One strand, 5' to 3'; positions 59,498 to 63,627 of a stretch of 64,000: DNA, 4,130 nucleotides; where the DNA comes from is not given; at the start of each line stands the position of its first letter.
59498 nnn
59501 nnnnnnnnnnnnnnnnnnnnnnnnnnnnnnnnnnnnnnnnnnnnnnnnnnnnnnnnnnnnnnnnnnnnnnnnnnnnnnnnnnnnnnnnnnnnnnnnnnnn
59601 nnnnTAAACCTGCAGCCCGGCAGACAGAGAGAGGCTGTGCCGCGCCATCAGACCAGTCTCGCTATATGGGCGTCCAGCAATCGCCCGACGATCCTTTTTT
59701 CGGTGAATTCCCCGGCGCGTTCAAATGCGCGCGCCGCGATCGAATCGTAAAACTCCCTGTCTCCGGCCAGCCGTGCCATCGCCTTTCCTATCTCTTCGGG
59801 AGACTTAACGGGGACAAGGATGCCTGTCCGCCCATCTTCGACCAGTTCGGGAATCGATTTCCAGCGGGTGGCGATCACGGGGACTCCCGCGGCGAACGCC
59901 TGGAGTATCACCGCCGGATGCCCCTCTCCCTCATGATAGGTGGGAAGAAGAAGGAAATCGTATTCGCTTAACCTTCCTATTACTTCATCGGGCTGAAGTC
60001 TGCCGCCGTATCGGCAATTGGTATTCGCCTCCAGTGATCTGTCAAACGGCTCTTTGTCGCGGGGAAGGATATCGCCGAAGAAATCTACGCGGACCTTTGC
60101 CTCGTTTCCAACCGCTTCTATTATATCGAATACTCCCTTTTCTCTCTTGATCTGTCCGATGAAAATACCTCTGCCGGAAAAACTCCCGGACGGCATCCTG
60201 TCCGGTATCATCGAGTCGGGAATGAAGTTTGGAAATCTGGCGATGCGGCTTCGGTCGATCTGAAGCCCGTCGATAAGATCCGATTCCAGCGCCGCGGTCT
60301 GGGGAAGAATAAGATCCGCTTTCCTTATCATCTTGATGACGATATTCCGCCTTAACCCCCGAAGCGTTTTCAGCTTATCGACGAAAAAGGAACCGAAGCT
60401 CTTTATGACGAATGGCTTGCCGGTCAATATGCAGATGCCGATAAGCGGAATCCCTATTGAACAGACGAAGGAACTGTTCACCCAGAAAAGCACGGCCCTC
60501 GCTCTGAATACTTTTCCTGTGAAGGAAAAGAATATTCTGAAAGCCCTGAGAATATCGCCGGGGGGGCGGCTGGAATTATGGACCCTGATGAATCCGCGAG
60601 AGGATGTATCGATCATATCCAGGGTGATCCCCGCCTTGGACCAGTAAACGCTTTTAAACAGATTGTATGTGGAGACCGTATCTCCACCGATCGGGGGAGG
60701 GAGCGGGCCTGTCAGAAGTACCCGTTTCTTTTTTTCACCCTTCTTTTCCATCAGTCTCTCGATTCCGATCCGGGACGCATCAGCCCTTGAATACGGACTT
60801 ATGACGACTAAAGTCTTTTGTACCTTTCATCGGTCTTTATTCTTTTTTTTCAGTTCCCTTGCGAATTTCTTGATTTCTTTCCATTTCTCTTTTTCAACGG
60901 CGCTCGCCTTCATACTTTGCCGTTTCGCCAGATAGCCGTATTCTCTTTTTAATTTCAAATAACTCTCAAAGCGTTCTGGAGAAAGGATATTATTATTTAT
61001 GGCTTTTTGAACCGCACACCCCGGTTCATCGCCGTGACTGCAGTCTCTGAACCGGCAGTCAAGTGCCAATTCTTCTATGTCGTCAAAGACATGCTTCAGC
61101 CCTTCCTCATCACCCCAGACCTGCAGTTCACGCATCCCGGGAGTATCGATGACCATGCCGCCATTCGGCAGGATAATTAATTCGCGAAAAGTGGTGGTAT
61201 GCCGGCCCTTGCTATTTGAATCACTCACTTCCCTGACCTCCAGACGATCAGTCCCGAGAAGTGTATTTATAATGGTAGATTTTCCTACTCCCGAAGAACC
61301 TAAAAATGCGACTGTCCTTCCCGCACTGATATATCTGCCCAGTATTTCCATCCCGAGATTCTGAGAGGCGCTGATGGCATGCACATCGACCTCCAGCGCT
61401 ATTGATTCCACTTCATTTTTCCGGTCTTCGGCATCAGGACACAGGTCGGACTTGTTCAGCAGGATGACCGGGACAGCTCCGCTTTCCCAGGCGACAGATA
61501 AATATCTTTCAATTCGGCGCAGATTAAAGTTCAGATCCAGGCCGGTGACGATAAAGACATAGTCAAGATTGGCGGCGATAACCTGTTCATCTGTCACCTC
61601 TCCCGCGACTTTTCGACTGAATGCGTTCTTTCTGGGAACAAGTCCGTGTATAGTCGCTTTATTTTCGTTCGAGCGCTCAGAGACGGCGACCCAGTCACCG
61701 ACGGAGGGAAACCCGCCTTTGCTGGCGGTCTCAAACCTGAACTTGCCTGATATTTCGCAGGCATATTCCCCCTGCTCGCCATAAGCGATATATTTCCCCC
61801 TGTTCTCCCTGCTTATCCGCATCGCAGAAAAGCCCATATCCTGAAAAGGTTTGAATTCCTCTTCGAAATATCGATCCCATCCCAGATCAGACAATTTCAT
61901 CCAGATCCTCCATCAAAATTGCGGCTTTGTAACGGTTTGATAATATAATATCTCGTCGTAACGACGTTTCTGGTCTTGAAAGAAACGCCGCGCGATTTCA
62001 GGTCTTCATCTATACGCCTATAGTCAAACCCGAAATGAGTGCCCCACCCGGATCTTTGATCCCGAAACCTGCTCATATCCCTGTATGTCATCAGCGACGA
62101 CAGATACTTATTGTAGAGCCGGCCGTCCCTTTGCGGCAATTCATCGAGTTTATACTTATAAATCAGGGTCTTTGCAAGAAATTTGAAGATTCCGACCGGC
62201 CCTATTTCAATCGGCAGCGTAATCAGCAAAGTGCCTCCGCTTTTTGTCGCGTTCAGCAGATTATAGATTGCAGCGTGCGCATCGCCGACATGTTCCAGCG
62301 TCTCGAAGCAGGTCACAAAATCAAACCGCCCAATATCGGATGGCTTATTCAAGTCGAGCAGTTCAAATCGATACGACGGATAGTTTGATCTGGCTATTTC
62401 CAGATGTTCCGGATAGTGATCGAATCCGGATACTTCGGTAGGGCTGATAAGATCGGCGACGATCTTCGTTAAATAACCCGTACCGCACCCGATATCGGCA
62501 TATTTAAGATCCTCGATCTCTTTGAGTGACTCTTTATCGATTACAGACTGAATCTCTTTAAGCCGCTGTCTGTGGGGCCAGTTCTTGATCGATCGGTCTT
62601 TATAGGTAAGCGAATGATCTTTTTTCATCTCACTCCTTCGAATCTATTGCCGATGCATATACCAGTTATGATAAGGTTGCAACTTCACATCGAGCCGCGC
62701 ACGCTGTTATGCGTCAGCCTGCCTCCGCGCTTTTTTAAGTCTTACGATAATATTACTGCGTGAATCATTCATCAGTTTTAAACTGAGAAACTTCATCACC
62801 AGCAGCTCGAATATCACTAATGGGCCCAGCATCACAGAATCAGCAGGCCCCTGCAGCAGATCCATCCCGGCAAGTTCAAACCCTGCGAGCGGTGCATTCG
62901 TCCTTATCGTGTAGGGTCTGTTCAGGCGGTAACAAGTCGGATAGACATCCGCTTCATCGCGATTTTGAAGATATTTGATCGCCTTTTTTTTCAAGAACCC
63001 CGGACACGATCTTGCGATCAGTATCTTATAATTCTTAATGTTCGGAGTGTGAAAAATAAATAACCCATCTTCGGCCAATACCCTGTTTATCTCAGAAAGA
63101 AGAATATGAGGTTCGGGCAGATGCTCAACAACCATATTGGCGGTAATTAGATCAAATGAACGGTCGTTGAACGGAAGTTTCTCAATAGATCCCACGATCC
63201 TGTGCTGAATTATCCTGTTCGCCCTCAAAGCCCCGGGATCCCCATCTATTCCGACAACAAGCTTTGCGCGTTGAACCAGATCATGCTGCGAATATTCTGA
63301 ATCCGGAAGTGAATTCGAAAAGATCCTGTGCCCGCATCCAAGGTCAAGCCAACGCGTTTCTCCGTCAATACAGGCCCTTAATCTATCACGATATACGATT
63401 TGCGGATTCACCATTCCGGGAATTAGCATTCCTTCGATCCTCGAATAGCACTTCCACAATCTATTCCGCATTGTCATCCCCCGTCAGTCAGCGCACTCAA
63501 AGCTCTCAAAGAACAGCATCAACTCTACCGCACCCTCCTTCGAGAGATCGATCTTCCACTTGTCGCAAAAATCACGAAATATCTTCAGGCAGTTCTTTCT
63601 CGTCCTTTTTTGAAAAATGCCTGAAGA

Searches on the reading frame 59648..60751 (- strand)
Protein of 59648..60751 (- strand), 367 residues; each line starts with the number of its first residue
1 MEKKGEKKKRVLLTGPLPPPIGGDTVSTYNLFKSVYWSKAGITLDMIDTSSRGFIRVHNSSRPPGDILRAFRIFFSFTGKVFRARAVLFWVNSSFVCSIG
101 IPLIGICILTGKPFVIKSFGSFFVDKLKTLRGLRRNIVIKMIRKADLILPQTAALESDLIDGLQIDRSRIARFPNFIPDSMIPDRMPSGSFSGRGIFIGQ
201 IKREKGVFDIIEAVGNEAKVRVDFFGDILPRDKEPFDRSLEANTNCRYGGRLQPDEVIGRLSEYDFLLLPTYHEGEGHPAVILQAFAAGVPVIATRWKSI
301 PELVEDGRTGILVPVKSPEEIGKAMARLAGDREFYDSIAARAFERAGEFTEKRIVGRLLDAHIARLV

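Call 70: search_protein_families(library=pfam, proteins=[window:59648-60751:-], max_evalue=0.00001)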
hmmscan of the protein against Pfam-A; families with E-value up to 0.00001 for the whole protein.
window:59648-60751:- (367 aa): 3 families
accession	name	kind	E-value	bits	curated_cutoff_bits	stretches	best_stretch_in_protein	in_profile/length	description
PF13692.12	Glyco_trans_1_4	-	5.6e-20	72.5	27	1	196-330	5-141/142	Glycosyl transferases group 1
PF00534.26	Glycos_transf_1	-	1.5e-19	70.7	26.4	1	196-343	19-170/172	Glycosyl transferases group 1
PF13524.12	Glyco_trans_1_2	-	8.1e-09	36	25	1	210-346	5-129/144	Glycosyl transferase-like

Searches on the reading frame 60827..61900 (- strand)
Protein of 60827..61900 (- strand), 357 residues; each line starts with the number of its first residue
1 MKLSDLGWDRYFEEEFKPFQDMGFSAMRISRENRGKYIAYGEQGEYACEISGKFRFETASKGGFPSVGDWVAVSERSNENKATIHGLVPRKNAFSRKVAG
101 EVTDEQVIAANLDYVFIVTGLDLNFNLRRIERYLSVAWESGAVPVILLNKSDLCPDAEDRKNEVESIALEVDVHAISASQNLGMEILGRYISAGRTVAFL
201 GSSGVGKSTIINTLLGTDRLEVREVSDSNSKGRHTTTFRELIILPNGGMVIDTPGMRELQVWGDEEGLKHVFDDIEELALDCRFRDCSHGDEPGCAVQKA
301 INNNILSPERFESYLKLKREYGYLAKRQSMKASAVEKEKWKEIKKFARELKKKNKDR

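Call 70: search_protein_families(library=pfam, proteins=[window:60827-61900:-], max_evalue=0.00001)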
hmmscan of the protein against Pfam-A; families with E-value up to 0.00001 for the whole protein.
window:60827-61900:- (357 aa): 2 families
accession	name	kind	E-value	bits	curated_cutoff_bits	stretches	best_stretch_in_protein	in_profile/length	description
PF03193.22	RsgA_GTPase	-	2.9e-51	174.2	30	1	88-262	2-174/174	RsgA GTPase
PF01926.29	MMR_HSR1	-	3.2e-08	34.1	21.9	1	196-278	1-76/113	50S ribosome-binding GTPase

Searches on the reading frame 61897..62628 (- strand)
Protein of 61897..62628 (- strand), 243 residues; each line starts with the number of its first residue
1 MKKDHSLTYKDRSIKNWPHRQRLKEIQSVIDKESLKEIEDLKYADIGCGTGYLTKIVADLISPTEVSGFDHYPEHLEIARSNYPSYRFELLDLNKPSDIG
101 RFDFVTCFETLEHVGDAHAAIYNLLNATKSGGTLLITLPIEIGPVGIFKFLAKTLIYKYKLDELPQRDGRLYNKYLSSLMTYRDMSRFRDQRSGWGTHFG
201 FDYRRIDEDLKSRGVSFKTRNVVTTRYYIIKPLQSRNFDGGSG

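Call 70: search_protein_families(library=pfam, proteins=[window:61897-62628:-], max_evalue=0.00001)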
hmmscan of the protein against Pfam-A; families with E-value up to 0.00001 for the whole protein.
window:61897-62628:- (243 aa): 5 families
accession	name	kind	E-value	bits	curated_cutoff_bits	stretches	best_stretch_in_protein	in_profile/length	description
PF13489.12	Methyltransf_23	-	4.8e-14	52.8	27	1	20-139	3-119/164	Methyltransferase domain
PF13847.12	Methyltransf_31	-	1.8e-13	50.8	27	1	40-139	4-112/145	Methyltransferase domain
PF08242.18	Methyltransf_12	-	5.1e-13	50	30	1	45-134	2-98/98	Methyltransferase domain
PF08241.18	Methyltransf_11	-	2.2e-12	47.9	21.2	1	45-136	2-95/95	Methyltransferase domain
PF13649.12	Methyltransf_25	-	2.9e-12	47.5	27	1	45-132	3-97/97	Methyltransferase domain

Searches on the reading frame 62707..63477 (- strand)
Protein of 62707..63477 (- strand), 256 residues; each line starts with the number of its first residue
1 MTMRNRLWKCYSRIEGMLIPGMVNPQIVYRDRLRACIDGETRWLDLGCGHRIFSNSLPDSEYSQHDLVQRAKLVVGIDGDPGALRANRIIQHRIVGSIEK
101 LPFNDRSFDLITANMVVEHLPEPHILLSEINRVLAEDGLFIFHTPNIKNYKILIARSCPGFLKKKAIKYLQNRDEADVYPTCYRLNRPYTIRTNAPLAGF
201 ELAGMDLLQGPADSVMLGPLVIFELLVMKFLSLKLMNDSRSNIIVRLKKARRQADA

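Call 70: search_protein_families(library=pfam, proteins=[window:62707-63477:-], max_evalue=0.00001)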
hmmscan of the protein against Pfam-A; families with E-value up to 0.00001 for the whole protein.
window:62707-63477:- (256 aa): 5 families
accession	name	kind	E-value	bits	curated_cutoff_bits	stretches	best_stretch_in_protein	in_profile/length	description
PF08241.18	Methyltransf_11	-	3e-17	63.5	21.2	1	44-142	1-95/95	Methyltransferase domain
PF13489.12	Methyltransf_23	-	1.5e-15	57.8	27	1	34-147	17-121/164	Methyltransferase domain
PF13847.12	Methyltransf_31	-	8.2e-13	48.7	27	1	38-147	2-114/145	Methyltransferase domain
PF13649.12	Methyltransf_25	-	2.3e-09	38.2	27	1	44-138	2-97/97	Methyltransferase domain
PF08242.18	Methyltransf_12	-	1.5e-08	35.7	30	1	44-140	1-98/98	Methyltransferase domain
